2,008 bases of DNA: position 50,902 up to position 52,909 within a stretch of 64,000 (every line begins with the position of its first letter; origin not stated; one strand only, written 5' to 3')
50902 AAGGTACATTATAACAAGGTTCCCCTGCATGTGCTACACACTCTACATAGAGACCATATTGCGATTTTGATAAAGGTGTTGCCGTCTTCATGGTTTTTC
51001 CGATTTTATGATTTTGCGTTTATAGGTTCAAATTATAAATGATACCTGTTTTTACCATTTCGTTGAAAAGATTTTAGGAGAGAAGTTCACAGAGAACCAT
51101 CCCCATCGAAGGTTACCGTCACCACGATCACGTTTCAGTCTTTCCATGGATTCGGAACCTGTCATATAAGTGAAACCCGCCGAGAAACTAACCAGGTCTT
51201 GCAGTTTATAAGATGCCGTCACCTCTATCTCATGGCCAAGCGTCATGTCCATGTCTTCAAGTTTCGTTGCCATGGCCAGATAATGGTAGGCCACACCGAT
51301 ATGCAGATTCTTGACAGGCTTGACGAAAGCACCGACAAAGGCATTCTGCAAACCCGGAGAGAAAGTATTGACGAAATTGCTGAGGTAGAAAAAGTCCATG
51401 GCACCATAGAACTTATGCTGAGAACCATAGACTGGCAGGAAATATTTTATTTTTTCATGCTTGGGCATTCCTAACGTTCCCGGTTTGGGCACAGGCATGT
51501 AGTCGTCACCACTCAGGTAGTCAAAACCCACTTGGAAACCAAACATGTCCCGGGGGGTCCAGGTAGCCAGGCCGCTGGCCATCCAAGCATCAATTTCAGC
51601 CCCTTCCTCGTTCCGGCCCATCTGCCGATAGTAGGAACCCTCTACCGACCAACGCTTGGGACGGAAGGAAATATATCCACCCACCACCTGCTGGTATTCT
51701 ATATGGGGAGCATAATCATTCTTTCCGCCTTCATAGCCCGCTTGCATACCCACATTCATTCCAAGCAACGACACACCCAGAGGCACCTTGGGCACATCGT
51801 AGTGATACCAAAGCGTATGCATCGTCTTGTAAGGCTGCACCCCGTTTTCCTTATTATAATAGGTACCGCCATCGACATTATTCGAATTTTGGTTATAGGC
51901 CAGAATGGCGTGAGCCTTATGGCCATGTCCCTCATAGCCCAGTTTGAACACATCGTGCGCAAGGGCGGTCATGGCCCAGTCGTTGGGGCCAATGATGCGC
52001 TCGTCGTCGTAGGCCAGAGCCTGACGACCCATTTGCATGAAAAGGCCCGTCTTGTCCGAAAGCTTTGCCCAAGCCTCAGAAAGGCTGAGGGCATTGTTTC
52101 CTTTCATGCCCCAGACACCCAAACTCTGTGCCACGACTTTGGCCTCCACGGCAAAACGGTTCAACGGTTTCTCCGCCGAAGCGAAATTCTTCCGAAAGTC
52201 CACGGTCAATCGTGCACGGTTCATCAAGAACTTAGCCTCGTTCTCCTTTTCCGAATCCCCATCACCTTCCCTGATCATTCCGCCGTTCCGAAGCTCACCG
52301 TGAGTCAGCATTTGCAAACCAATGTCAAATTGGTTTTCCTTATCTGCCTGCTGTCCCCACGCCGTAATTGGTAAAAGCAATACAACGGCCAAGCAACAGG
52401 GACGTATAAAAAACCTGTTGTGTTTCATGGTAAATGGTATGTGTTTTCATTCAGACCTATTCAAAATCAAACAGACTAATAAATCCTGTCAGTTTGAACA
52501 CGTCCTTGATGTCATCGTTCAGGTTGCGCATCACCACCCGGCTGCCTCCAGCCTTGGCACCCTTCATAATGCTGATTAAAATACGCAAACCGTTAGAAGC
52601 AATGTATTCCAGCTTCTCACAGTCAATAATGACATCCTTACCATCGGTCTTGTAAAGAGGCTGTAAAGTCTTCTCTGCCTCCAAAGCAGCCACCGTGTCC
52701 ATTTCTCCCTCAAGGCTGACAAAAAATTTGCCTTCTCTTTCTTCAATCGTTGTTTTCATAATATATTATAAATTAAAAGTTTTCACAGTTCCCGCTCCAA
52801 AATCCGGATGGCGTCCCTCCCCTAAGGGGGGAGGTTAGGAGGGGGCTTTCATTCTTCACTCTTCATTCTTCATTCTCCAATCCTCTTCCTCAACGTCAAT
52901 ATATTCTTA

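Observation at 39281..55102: Partner-switching sensor, AlgE-type outer-membrane barrel and two reductase-terminated NRPS genes form one tight co-directional block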

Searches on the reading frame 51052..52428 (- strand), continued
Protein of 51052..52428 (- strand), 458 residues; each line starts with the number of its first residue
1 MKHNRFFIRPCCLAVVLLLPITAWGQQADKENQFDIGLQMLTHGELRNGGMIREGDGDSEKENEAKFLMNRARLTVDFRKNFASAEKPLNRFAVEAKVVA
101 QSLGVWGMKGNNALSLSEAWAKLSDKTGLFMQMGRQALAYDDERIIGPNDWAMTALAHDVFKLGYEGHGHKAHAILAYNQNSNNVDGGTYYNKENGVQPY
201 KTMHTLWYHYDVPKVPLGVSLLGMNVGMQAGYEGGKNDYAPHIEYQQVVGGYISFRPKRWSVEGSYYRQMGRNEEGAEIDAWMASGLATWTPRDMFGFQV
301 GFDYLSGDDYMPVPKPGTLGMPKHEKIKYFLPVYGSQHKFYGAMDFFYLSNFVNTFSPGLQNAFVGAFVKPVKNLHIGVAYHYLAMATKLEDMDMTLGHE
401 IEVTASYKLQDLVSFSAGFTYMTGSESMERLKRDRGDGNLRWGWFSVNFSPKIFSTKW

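Call 51: search_protein_families(library=pfam, proteins=[L022:11340-13379:+, L022:13376-13897:+, L022:13894-14325:+, L022:14384-16018:+, L049:7062-10895:+, L049:10916-11974:+, L049:11981-14161:+, L088:8307-9926:+, L088:11280-13370:+, L085:11351-13882:+], max_evalue=0.001)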
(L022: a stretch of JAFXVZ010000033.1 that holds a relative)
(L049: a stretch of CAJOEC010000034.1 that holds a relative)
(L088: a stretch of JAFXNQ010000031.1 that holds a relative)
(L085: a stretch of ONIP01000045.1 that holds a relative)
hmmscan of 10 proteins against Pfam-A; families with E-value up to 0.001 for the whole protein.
L022:11340-13379:+ (679 aa): 1 family
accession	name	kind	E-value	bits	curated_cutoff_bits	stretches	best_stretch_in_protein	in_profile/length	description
PF01432.26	Peptidase_M3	-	4.3e-140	468.5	27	1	225-675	1-455/457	Peptidase family M3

L022:13376-13897:+ (173 aa): 1 family
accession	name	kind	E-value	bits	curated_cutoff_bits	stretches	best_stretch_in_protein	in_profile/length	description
PF16139.11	DUF4847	-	9.1e-42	142.8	25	1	26-165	1-142/147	Domain of unknown function (DUF4847)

L022:13894-14325:+ (143 aa): 7 families
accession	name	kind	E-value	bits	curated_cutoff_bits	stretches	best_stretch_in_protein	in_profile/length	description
PF00383.29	dCMP_cyt_deam_1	-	2.1e-24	85.8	25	1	13-119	4-101/102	Cytidine and deoxycytidylate deaminase zinc-binding region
PF14437.12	MafB19-deam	-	1.1e-18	68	27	1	22-122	13-103/142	MafB19-like deaminase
PF14439.12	Bd3614-deam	-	1.7e-05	25.2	38.5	1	70-120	33-90/113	Bd3614-like deaminase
PF18750.7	SNAD4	-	2.2e-05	24.9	27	1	58-112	23-75/130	Secreted Novel AID/APOBEC-like Deaminase 4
PF08210.17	APOBEC_N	-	2.8e-05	24.6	25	1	67-141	44-131/170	APOBEC-like N-terminal domain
PF18774.7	APOBEC4_like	-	0.00022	21.6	26.7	1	72-133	35-108/131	APOBEC4-like -AID/APOBEC-deaminase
PF18771.7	APOBEC3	-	0.00073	20.1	27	0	73-140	32-115/137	APOBEC3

L022:14384-16018:+ (544 aa): 5 families
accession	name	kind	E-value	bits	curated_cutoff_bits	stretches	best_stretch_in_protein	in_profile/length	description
PF03572.23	Peptidase_S41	-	4.8e-51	173.1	24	1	205-358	2-156/165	Peptidase family S41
PF13180.12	PDZ_2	-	1.6e-09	38.4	27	1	104-181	2-76/80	PDZ domain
PF00595.29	PDZ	-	9.3e-08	32.8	23.2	1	102-172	9-80/81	PDZ domain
PF17820.7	PDZ_6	-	1.4e-06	28.4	27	1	118-174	2-54/54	PDZ domain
PF22694.1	CtpB_N-like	-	2e-05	25.4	27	1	43-87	37-82/85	Activating protease CtpB N-terminal domain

L049:7062-10895:+ (1277 aa): 4 families
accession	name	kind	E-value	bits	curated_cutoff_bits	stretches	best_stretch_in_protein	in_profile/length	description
PF16269.10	DUF4922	-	1.2e-53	181.4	23.6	1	493-646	1-145/146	Domain of unknown function (DUF4922)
PF08486.15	SpoIID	-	5.2e-22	78.7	23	1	944-1075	3-97/97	Stage II sporulation protein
PF00535.33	Glycos_transf_2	-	7e-18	65.6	23.3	1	225-364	1-129/168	Glycosyl transferase family 2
PF13641.12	Glyco_tranf_2_3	-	0.00037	21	27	1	225-350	4-122/230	Glycosyltransferase like family 2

L049:10916-11974:+ (352 aa): 2 families
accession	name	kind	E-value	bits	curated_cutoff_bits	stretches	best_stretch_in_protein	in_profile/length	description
PF00710.25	Asparaginase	-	1.8e-64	217.3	22.5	1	4-197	1-191/193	Asparaginase, N-terminal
PF17763.6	Asparaginase_C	-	4.6e-31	107.6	34.6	1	226-342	1-114/114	Glutaminase/Asparaginase C-terminal domain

L049:11981-14161:+ (726 aa): 3 families
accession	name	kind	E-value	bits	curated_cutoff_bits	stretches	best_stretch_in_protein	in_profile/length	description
PF07944.18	Beta-AFase-like_GH127_cat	-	1.3e-106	357.2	24.9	1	47-474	1-375/376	Beta-L-arabinofuranosidase, GH127 catalytic domain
PF20736.2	Glyco_hydro127M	-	7.3e-25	87.4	24.2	1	492-590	2-95/95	Beta-L-arabinofuranosidase, GH127 middle domain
PF20737.2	Glyco_hydro127C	-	2.1e-23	82.3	23.7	1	593-723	2-71/71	Glycoside hydrolase family 127 C-terminal domain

L088:8307-9926:+ (539 aa): 6 families
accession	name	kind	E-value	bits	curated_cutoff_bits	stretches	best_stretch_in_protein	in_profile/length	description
PF00664.28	ABC_membrane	-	1.2e-23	84.6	28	1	27-291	6-273/274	ABC transporter transmembrane region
PF00005.33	ABC_tran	-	1e-22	81.6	25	1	352-496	1-137/137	ABC transporter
PF13401.12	AAA_22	-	0.00013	22.7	27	0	361-462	4-65/130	AAA domain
PF02463.25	SMC_N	-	0.00031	20.7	40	0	478-537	151-209/220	RecF/RecN/SMC N terminal domain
PF13191.12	AAA_16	-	0.00057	20.9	32.6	0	363-510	25-155/167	AAA ATPase domain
PF03193.22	RsgA_GTPase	-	0.00083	19.7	30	0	361-387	106-131/174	RsgA GTPase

L088:11280-13370:+ (696 aa): 5 families
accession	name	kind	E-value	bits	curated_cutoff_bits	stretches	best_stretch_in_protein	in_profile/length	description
PF07228.17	SpoIIE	-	2.3e-48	165.1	25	1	368-558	2-191/192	Stage II sporulation protein E (SpoIIE)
PF13581.12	HATPase_c_2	-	1.3e-28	100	27.4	1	568-692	3-127/127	Histidine kinase-like ATPase domain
PF22673.2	MCP-like_PDC_1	-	1.6e-19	70.8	27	1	88-198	6-112/113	Methyl-accepting chemotaxis protein-like, first PDC sensor domain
PF02518.31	HATPase_c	-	1.7e-06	28.9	26.4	1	597-676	6-90/111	Histidine kinase-, DNA gyrase B-, and HSP90-like ATPase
PF02743.24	dCache_1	-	4.8e-06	26.7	45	1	134-256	90-225/240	Cache domain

L085:11351-13882:+ (843 aa): 13 families
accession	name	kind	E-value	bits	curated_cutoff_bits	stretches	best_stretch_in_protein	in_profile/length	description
PF13424.12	TPR_12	-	4.2e-37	126.6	30.1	5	687-766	2-77/77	Tetratricopeptide repeat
PF13374.12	TPR_10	-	6.9e-35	118.5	27.5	3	549-584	1-36/42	Tetratricopeptide repeat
PF07719.23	TPR_2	-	1.1e-23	81.8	27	1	736-764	3-31/34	Tetratricopeptide repeat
PF00515.34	TPR_1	-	2.8e-23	81.2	27.8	1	734-765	1-32/34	Tetratricopeptide repeat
PF24885.1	TPR_NPHP3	-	1.9e-16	60.7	100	2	500-632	95-219/239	Nephrocystin-3 TPR domain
PF10516.15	SHNi-TPR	-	3.9e-14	52.3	21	0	561-585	12-36/38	SHNi-TPR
PF13181.12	TPR_8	-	6.7e-08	32.5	25.7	0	504-536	1-33/34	Tetratricopeptide repeat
PF20720.3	nSTAND3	-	1.7e-06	28.2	27.2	1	159-278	21-121/155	Novel STAND NTPase 3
PF13432.12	TPR_16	-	1.4e-05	25.9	32.7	0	740-808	3-59/65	Tetratricopeptide repeat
PF13176.12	TPR_7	-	0.0001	22.5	27.9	0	552-583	1-32/36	Tetratricopeptide repeat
PF13431.12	TPR_17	-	0.00015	22.2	24.4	0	639-663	10-34/34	Tetratricopeptide repeat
PF05729.18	NACHT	-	0.00032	21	26.7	0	222-305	81-164/167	NACHT domain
PF11337.13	DUF3139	-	0.00093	20.2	27.3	0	31-118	4-73/83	Protein of unknown function (DUF3139)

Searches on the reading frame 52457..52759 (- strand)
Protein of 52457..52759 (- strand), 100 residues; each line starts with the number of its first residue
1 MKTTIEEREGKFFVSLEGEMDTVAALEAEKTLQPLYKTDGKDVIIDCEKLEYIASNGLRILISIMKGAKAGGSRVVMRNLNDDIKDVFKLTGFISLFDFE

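Call 3: search_protein_families(library=pfam, proteins=[window:52457-52759:-], max_evalue=0.01)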
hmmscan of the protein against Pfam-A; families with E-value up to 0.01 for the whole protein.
window:52457-52759:- (100 aa): 2 families
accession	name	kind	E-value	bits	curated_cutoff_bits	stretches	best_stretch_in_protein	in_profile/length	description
PF01740.26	STAS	-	2.3e-14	53.5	22.6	1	4-97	3-97/106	STAS domain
PF13466.11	STAS_2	-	1.1e-10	41.9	29.2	1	14-93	1-79/80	STAS domain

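Call 4: search_protein_families(library=ncbifam, proteins=[window:52457-52759:-], max_evalue=0.01)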
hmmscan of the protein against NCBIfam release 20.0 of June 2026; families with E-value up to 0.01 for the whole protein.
window:52457-52759:- (100 aa): 5 families
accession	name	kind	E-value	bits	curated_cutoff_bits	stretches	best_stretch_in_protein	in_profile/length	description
TIGR00377.1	ant_ant_sig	superfamily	2.4e-19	69.2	53.45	1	1-99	3-102/108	anti-sigma factor antagonist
TIGR02886.1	spore_II_AA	equivalog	3.1e-11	43.2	114.75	1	5-96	3-95/106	anti-sigma F factor antagonist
NF002134.0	PRK00971.1-4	equivalog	0.003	16.4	557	1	6-87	324-404/429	glutaminase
NF033618.0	mlaB_1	equivalog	0.0039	17.6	90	1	42-90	37-85/94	lipid asymmetry maintenance protein MlaB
NF011145.0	PRK14555.2-3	equivalog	0.0072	16.4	294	1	15-96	52-130/147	RNA-binding protein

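Call 91: find_encoding_contigs(protein=window:52457-52759:-, flank=1000, max_places=4)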
Protein window:52457-52759:- (100 aa): 5 contigs read that carry it; 2 places shown.
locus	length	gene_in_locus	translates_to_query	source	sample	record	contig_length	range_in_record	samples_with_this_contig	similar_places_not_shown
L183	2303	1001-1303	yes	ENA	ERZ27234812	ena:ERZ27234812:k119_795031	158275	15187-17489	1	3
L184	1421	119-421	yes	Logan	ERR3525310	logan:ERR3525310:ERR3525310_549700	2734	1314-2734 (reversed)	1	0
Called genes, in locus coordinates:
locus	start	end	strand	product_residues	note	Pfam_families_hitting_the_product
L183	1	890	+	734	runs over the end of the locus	PF22673:MCP-like_PDC_1, PF02743:dCache_1, PF07228:SpoIIE, PF13581:HATPase_c_2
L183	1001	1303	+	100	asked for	PF01740:STAS, PF13466:STAS_2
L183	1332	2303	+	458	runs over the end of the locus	PF13372:Alginate_exp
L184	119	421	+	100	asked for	PF01740:STAS, PF13466:STAS_2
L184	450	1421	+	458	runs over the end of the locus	PF13372:Alginate_exp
